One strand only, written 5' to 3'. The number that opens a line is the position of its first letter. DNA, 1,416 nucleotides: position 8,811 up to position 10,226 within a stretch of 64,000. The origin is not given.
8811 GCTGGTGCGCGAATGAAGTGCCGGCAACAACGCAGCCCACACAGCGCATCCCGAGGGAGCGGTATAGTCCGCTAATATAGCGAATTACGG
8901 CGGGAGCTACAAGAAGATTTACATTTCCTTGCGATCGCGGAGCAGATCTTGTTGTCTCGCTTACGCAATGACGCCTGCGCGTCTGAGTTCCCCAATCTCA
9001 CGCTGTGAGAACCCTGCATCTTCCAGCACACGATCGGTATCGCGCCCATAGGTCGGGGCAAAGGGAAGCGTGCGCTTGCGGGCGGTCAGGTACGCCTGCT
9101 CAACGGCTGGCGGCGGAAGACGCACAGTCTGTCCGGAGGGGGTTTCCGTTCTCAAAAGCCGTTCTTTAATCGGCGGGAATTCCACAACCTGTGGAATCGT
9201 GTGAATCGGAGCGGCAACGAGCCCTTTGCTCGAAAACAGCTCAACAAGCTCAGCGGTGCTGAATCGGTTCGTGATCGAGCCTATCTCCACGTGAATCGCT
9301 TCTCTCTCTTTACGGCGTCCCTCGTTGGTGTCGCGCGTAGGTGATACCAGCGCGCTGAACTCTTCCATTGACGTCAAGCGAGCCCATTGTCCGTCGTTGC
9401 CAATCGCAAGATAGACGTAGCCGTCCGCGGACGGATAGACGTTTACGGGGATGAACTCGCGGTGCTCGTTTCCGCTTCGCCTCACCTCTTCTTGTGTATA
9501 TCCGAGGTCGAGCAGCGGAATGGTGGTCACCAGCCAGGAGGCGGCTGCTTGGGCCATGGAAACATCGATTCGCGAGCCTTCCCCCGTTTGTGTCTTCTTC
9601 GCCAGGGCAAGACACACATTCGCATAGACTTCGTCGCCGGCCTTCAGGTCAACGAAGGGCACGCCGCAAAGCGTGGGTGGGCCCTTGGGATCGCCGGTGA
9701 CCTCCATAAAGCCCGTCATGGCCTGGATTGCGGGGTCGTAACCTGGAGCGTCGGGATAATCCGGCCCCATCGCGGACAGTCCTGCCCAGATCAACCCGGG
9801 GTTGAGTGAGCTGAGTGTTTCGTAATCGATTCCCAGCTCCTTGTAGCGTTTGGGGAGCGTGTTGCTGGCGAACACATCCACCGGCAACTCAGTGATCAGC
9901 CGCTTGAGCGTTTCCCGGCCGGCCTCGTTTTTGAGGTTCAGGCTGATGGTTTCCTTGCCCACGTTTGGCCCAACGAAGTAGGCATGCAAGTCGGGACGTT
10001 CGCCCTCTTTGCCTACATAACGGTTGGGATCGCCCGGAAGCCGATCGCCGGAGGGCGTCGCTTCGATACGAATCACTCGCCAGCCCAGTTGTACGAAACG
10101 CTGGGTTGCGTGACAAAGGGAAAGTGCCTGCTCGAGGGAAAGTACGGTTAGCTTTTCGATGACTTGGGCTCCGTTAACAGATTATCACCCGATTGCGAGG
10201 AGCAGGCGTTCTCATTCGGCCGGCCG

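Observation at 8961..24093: Divergent catabolic supercluster: Mo-hydroxylase (CoxMSL-like) + family-III CoA-transferase opposite IorAB + hydantoinase A/B + acyl-CoA DH + split B12 acyl-CoA mutase; enzyme-family inventory of anaerobic indoleacetate (iaa-like) degradation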

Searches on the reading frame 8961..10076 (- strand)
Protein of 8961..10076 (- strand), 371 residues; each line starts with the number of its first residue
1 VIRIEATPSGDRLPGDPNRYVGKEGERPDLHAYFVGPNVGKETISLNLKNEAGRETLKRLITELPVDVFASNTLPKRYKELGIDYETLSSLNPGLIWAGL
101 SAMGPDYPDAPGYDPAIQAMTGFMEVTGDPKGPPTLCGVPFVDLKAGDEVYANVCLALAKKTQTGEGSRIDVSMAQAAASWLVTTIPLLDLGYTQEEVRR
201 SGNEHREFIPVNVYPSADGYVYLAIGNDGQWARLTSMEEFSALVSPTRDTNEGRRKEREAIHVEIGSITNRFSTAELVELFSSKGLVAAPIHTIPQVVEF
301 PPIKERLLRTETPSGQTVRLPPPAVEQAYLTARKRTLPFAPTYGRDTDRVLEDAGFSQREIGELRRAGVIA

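Call 3: search_protein_families(library=pfam, proteins=[window:8961-10076:-])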
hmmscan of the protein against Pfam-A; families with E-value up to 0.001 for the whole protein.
window:8961-10076:- (371 aa): 1 family
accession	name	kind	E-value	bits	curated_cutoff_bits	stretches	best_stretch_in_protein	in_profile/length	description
PF02515.22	CoA_transf_3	-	6.5e-64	216.8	23.3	1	14-347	36-366/366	CoA-transferase family III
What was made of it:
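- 8961..10160 (-): Family III CoA-transferase, IaaL ortholog (phenylsuccinyl-CoA transferase type). 399 aa if it starts at ATC 10160; the mechanical ORF starts at GTG 10076. PF02515 216.8 bits (call 3).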

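Call 5: search_protein_families(library=ncbifam, proteins=[window:8961-10076:-], max_evalue=1e-10)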
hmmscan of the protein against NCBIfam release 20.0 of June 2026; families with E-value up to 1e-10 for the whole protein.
window:8961-10076:- (371 aa): 6 families
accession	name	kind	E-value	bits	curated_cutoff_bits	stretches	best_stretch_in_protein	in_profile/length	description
NF052585.1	SucGlutTfsCaiB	equivalog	2.2e-44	151.6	750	1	20-321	56-355/394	succinate--glutarate CoA-transferase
NF041294.1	Scnl_mescCoAtase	equivalog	1.2e-34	120.1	700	1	7-312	37-342/381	succinyl-CoA:mesaconate CoA-transferase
NF008511.0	PRK11430.1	equivalog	2.6e-33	115.7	522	1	17-308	49-337/381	CoA:oxalate CoA-transferase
NF003809.0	PRK05398.1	subfamily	6.9e-30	103.9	442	1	32-177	58-203/416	formyl-CoA transferase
TIGR03253.1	oxalate_frc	equivalog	1.4e-27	96.5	504.2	1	27-178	51-203/416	formyl-CoA transferase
NF002914.1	PRK03525.1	equivalog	8.5e-18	64.4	413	1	42-370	65-397/400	L-carnitine CoA-transferase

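Call 40: search_solved_structures(query=window:8961-10076:-, max_evalue=1e-20)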
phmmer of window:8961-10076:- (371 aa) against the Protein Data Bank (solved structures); distinct sequences matched with E-value up to 1e-20: 5.
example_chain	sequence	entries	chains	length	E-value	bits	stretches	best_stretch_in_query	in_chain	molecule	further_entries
4ed9_A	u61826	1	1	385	2.3e-38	135.6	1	2-314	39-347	CAIB/BAIF family protein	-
10uh_A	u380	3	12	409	2.6e-37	132.2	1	31-370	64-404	Formyl-coenzyme a transferase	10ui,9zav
9br6_A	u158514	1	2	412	6e-35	124.4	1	31-370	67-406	Succinate--hydroxymethylglutarate CoA-transferase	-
9br7_A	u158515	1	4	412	3.8e-34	121.7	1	31-370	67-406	Succinate--hydroxymethylglutarate CoA-transferase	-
4hl6_A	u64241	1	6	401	6.8e-32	114.3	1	15-311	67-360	Uncharacterized protein YfdE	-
